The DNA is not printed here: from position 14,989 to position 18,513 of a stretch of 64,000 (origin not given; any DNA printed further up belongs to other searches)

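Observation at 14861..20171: Conserved 19-23 nt motif upstream of three transcription units flanking the two-component system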

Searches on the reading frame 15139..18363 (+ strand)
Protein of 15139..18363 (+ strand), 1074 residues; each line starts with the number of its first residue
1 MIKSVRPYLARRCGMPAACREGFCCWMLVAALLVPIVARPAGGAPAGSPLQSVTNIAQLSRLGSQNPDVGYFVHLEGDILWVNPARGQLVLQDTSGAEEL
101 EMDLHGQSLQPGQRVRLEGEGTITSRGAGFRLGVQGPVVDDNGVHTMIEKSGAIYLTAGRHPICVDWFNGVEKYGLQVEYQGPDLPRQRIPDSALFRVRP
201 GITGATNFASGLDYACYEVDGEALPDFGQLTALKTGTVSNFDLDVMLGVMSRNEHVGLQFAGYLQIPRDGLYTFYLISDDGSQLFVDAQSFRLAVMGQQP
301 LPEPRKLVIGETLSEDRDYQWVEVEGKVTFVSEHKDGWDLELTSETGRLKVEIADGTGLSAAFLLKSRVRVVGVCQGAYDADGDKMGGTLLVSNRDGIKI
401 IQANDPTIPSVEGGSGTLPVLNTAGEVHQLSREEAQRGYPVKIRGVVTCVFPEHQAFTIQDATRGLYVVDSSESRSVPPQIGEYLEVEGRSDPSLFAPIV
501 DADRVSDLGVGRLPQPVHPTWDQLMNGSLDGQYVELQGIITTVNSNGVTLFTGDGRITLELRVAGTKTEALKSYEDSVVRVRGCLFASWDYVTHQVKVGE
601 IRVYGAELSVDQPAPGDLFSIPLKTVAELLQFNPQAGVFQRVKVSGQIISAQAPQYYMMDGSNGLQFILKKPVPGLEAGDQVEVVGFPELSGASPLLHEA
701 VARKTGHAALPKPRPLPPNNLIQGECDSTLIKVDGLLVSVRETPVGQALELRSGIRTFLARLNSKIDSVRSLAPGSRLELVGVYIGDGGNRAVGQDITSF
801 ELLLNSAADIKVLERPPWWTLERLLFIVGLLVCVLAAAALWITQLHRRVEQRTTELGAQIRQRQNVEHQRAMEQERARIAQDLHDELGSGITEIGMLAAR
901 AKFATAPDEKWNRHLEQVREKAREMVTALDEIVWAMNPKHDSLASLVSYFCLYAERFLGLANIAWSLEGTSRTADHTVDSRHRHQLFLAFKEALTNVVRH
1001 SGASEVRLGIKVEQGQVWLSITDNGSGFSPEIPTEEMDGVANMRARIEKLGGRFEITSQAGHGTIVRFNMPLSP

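Call 9: search_protein_families(library=pfam, proteins=[window:15139-18363:+])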
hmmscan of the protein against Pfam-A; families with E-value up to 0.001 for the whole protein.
window:15139-18363:+ (1074 aa): 4 families
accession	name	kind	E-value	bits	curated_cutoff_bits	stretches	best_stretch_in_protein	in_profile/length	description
PF02518.31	HATPase_c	-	1e-12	48.9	26.4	1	985-1073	5-110/111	Histidine kinase-, DNA gyrase B-, and HSP90-like ATPase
PF07730.19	HisKA_3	-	1.5e-10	41.9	24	1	875-939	1-66/68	Histidine kinase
PF07691.17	PA14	-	1.2e-09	38.6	24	1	246-289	36-79/147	PA14 domain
PF13581.12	HATPase_c_2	-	3.5e-06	27.5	27.4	1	975-1033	21-85/127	Histidine kinase-like ATPase domain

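Call 21: search_protein_families(library=pfam, max_evalue=0.01, proteins=[window:15139-17760:+])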
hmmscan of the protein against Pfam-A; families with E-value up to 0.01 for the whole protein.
window:15139-17760:+ (874 aa): 1 family
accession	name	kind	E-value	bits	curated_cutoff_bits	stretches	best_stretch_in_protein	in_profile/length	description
PF07691.17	PA14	-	7.2e-10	39.3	24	1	246-289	36-79/147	PA14 domain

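Call 22: search_protein_families(library=ncbifam, max_evalue=0.01, proteins=[window:15139-18363:+])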
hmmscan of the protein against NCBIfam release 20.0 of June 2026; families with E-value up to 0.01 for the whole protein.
window:15139-18363:+ (1074 aa): 11 families
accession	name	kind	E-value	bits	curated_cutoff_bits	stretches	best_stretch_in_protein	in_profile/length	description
NF008649.0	PRK11644.1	equivalog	1.9e-21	76.4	408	1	853-1071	279-495/499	signal transduction histidine-protein kinase/phosphatase UhpB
NF052443.1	SensHisKinMctS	equivalog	3.2e-21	75.2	700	1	832-1073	209-449/457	two-component system sensor histidine kinase MctS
NF047786.1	his_kin_MadS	equivalog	3e-19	69.5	500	1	844-1071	199-434/434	MadS family sensor histidine kinase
NF052531.1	Strep_LiaS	equivalog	2.7e-15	56.5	450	1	843-1072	101-327/328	envelope stress sensor histidine kinase LiaS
NF007896.0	PRK10600.1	equivalog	7.7e-15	54.6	578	1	848-1068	365-581/598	nitrate/nitrite two-component system sensor histidine kinase NarX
NF008184.0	PRK10935.1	equivalog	1.2e-12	47.2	553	1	975-1070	461-557/565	nitrate/nitrite two-component system sensor histidine kinase NarQ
NF047322.1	HK_morpho_MacS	equivalog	1.1e-08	34.7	300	1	861-1071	168-367/367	MacS family sensor histidine kinase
NF033674.1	stress_OB_fold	domain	0.00016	21.8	35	0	313-373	35-92/111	NirD/YgiW/YdeI family stress tolerance protein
NF033792.0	ActS_PrrB_HisK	equivalog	0.00067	18.6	350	1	825-1032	152-357/423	ActS/PrrB/RegB family redox-sensitive histidine kinase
NF041045.1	RsbA_anti_sig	subfamily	0.0031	16.8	210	1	972-1026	201-254/303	anti-sigma factor RsbA family regulatory protein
TIGR02966.1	phoR_proteo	equivalog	0.0075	15.3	334.2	0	981-1031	225-276/333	phosphate regulon sensor histidine kinase PhoR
